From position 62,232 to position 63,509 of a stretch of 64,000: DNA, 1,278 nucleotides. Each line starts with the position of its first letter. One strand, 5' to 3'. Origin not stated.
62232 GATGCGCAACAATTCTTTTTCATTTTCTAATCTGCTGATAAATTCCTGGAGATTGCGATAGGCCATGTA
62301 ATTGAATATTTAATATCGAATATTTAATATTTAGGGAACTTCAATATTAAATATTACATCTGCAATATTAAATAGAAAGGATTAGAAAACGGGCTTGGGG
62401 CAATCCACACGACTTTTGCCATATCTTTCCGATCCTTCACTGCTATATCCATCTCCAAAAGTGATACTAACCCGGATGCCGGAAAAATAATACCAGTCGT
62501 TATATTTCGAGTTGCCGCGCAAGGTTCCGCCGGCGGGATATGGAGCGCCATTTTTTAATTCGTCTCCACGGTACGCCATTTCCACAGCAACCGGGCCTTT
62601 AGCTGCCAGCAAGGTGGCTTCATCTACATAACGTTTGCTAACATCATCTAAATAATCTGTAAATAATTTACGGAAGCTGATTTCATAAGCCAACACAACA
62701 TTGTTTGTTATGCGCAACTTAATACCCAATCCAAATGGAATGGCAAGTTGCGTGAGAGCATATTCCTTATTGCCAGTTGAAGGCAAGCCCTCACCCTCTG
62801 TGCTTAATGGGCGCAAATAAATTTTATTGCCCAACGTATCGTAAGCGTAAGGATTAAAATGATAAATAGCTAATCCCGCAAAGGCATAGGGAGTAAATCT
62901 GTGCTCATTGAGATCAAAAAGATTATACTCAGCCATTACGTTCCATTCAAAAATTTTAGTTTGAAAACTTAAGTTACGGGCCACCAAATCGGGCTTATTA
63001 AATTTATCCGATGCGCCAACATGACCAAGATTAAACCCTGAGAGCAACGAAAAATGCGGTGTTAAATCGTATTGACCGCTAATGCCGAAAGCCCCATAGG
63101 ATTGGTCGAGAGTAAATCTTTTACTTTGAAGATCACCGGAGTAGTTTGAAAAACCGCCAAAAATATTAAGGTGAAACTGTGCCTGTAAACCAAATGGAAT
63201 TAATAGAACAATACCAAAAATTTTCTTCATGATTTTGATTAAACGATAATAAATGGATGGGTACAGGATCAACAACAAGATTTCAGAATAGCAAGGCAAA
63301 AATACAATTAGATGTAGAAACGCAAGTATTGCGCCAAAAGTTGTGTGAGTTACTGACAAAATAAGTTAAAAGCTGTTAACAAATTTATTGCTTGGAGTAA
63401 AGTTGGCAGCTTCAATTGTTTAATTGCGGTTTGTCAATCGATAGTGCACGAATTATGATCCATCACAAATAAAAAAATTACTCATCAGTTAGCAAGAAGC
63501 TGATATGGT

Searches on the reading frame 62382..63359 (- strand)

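Call 96: search_protein_families(library=pfam, proteins=[window:62382-63359:-], max_evalue=0.00001)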
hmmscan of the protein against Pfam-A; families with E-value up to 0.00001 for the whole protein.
window:62382-63359:- (325 aa): 2 families
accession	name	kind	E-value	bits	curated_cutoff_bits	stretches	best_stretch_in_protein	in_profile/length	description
PF19573.5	DUF6089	-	1.5e-20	74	23.2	1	50-240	8-185/226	Domain of unknown function (DUF6089)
PF13505.12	OMP_b-brl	-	4.6e-07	30.6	28.7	1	61-234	19-157/175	Outer membrane protein beta-barrel domain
